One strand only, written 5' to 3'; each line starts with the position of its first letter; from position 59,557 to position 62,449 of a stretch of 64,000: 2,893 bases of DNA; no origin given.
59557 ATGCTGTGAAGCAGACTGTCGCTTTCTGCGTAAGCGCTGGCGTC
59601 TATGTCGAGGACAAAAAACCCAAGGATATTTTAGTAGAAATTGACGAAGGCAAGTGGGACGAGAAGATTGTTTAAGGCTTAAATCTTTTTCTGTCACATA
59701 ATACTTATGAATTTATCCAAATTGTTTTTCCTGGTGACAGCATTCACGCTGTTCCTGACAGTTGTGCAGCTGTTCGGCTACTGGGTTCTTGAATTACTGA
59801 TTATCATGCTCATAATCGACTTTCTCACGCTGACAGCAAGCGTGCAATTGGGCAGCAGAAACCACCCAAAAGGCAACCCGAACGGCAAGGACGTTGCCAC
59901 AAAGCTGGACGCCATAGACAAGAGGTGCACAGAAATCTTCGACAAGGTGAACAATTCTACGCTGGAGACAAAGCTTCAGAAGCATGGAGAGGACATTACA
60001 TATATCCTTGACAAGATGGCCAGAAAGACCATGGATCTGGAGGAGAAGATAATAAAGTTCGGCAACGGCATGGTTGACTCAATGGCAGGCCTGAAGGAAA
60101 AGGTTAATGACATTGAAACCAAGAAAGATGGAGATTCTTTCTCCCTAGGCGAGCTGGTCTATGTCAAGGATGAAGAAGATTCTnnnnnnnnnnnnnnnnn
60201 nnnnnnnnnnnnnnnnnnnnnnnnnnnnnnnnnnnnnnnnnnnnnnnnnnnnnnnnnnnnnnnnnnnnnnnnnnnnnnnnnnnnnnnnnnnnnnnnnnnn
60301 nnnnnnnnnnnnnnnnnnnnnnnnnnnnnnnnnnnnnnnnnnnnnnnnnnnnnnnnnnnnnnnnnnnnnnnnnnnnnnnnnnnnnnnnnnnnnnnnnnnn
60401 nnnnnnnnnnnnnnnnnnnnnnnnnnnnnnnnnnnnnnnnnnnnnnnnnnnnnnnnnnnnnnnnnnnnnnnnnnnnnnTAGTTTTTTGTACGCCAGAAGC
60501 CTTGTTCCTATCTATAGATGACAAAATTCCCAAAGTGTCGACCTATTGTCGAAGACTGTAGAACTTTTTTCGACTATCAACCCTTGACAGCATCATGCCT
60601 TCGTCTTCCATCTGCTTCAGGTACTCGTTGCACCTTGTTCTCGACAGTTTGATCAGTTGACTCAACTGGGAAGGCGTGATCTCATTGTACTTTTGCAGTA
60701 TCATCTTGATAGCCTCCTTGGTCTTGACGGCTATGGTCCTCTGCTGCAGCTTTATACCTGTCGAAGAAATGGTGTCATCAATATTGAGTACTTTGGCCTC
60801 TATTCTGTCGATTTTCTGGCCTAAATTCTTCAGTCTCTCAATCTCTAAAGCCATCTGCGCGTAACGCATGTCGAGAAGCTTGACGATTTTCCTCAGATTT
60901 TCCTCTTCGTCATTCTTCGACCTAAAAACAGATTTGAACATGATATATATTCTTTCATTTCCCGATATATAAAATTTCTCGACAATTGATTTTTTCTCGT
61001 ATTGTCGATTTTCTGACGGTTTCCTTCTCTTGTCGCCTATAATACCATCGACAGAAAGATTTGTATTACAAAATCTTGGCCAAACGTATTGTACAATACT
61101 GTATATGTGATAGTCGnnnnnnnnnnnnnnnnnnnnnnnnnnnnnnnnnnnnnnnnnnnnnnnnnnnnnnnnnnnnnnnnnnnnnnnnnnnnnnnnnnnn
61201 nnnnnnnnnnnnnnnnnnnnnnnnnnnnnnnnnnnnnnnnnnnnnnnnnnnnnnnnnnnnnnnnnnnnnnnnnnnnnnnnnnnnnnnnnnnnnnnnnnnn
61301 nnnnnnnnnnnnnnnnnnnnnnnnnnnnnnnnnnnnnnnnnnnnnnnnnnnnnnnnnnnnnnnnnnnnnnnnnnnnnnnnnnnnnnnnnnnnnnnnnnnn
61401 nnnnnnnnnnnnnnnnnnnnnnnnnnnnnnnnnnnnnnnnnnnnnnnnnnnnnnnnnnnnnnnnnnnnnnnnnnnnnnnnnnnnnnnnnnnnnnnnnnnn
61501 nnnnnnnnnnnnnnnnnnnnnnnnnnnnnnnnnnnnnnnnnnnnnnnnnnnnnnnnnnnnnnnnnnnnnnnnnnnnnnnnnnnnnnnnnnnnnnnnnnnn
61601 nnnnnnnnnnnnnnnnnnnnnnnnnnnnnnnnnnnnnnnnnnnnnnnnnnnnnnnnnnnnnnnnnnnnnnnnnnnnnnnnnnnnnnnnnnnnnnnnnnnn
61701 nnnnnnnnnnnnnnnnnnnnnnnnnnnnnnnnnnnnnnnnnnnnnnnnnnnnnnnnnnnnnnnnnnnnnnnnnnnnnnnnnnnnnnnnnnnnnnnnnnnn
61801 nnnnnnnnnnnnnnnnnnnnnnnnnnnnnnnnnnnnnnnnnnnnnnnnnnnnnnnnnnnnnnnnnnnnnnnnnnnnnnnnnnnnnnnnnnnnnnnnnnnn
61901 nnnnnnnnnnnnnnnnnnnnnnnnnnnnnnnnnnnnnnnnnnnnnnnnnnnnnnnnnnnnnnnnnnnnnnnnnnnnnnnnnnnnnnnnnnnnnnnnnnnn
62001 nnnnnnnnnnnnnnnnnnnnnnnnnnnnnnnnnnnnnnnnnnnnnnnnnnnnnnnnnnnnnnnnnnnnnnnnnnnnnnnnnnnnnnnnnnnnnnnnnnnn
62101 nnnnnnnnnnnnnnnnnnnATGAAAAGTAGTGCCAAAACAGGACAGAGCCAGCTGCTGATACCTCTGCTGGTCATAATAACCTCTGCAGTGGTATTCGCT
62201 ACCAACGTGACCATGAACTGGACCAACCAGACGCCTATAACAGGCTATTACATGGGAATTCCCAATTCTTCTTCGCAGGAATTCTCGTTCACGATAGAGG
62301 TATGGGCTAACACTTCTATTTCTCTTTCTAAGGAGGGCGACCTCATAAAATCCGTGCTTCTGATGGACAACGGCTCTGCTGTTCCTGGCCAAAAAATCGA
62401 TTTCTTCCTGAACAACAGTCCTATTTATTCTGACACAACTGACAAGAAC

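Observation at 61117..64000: Coupled pair: wHTH-TM protein with heavily sequon-decorated ectodomain, plus overlapping large secreted protein running off the window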

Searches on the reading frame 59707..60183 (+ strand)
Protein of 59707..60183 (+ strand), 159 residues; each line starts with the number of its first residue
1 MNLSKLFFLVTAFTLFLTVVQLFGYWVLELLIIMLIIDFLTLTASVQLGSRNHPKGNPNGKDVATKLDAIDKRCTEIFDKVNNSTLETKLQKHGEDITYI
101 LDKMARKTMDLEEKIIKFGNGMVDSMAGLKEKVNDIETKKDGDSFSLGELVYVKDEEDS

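Call 8: search_protein_families(library=pfam, proteins=[window:59707-60183:+], max_evalue=1)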
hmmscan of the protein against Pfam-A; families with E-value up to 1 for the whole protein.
window:59707-60183:+ (159 aa): 3 families
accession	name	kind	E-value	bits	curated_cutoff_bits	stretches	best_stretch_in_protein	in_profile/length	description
PF06398.17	Pex24p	-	0.0017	17.9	26.8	1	6-88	45-133/358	Integral peroxisomal membrane peroxin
PF05531.17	NPV_P10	-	0.073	14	29.8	1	61-103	14-57/75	Nucleopolyhedrovirus P10 protein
PF05620.16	TMEM208_SND2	-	0.19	12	22.9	0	98-136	61-97/167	SRP-independent targeting protein 2/TMEM208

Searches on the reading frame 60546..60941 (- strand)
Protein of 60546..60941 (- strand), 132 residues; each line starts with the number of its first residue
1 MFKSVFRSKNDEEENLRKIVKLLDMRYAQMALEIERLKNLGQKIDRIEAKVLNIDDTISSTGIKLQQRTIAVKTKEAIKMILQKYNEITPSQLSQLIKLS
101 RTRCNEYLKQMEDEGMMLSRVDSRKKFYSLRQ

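Call 8: search_protein_families(library=pfam, proteins=[window:60546-60941:-], max_evalue=1)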
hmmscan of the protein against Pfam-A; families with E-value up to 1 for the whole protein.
seq(132 aa): 11 families
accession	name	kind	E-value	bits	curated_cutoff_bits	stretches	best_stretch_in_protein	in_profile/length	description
PF13412.12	HTH_24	-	2.8e-07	30.4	21.9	1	81-115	11-45/48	Winged helix-turn-helix DNA-binding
PF04157.22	EAP30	-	0.00025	21.3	26.8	1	34-117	139-215/219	EAP30/Vps36 family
PF01978.25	TrmB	-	0.00091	19.5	25.6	1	82-128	18-62/68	Sugar-specific transcriptional regulator TrmB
PF18607.7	HTH_54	-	0.0037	17.8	32.3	1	83-123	23-63/92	ParA helix turn helix domain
PF01399.33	PCI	-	0.028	15.1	22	1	75-118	27-70/84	PCI domain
PF18954.5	DUF5697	-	0.041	14.4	27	1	77-121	2-47/161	Family of unknown function (DUF5697)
PF04492.19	Phage_rep_O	-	0.051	14.5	28.7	1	84-119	46-81/95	Bacteriophage replication protein O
PF01022.26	HTH_5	-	0.055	13.8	22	1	81-116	10-44/47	Bacterial regulatory protein, arsR family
PF13545.12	HTH_Crp_2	-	0.056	13.9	27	1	88-118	23-53/70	Crp-like helix-turn-helix domain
PF20912.2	RPC3_helical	-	0.11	13.4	27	1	7-58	17-62/64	DNA-directed RNA polymerase III subunit RPC3, helical hairpin domain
PF08279.18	HTH_11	-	0.17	12.2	25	1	77-124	5-49/55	HTH domain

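Call 9: search_protein_families(library=ncbifam, proteins=[window:60546-60941:-], max_evalue=1)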
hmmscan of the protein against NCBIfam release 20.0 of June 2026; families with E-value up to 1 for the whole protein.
seq(132 aa): 10 families
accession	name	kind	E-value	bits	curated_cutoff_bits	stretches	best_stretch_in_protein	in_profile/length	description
NF033788.1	HTH_metalloreg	subfamily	0.00093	19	55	1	71-131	9-69/77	metalloregulator ArsR/SmtB family transcription factor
NF010018.0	PRK13495.1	equivalog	0.004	17.4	243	1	26-86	61-118/159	chemoreceptor glutamine deamidase CheD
NF038251.1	AdcR_fam_Zn_TF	equivalog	0.005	17.1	175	1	41-130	3-95/143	zinc-dependent MarR family transcriptional regulator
NF008847.0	PRK11886.1-2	equivalog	0.012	14.9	293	1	74-125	6-57/320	bifunctional biotin--[acetyl-CoA-carboxylase] ligase/biotin operon repressor BirA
NF040939.2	trans_reg_lrs14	equivalog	0.019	15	90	1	77-118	26-67/103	Lrs14 family HTH-type transcriptional regulator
TIGR00122.1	birA_repr_reg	equivalog_domain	0.033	14.1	70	1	85-117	11-43/69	biotin operon repressor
NF008846.0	PRK11886.1-1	equivalog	0.033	13.5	353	1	73-124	2-54/312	bifunctional biotin--[acetyl-CoA-carboxylase] ligase/biotin operon repressor BirA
NF008370.0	PRK11169.1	equivalog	0.034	13.8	233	1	77-117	18-58/164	leucine-responsive transcriptional regulator Lrp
TIGR02978.1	phageshock_pspC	equivalog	0.071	13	104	1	27-68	76-117/121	envelope stress response membrane protein PspC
NF047906.1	CdPbTransRegCmtR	equivalog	0.092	12.7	150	1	68-130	16-77/104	Cd(II)/Pb(II)-sensing metalloregulatory transcriptional regulator CmtR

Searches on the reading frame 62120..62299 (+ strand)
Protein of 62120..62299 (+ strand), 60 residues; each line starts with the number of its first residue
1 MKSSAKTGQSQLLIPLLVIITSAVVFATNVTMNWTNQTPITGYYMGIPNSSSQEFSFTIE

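Call 93: search_protein_families(library=pfam, proteins=[window:62120-62299:+], max_evalue=0.05)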
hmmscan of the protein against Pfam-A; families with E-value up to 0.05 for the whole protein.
window:62120-62299:+ (60 aa): 0 families
